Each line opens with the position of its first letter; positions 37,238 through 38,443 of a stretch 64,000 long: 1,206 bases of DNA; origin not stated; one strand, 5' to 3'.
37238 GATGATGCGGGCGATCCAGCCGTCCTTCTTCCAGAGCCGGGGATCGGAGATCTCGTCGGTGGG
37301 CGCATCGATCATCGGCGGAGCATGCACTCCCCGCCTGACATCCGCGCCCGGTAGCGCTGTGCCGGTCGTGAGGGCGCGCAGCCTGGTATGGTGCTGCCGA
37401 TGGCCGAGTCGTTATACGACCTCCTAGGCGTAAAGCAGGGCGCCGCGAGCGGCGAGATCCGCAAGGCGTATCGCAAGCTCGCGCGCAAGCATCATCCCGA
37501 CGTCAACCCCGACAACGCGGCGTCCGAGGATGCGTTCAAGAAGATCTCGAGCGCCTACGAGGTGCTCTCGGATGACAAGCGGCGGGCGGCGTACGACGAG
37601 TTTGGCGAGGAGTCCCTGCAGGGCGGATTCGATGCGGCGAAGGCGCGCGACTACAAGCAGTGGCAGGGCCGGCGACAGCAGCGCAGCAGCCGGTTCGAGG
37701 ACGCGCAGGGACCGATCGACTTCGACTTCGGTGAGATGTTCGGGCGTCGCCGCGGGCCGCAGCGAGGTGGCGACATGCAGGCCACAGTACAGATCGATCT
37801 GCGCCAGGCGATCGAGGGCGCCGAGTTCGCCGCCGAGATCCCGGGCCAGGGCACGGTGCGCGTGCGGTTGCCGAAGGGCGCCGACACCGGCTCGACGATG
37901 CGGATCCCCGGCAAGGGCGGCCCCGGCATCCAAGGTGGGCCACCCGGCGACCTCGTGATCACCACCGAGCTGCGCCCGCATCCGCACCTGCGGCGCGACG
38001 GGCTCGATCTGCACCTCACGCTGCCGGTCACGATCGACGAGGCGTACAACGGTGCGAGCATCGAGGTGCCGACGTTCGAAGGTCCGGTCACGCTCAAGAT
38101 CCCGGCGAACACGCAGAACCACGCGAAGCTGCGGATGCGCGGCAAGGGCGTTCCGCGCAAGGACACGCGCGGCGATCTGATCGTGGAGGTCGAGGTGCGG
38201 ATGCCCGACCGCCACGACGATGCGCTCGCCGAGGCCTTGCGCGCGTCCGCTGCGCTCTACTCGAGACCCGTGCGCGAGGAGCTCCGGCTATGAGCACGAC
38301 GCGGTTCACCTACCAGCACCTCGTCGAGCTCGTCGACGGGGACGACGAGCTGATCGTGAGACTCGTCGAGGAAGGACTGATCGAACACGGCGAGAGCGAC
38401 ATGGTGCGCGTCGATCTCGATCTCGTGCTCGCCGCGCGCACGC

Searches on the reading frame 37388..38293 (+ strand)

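Call 102: search_protein_families(library=pfam, proteins=[window:37388-38293:+], max_evalue=0.000001)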
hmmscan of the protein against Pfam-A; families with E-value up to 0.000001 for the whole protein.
window:37388-38293:+ (301 aa): 2 families
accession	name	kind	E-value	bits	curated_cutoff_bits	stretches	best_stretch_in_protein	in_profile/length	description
PF01556.23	DnaJ_C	-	3.1e-40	138.1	26.6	1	131-273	2-152/152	DnaJ C terminal domain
PF00226.36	DnaJ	-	4.9e-25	87.8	27.8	1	9-70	2-63/63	DnaJ domain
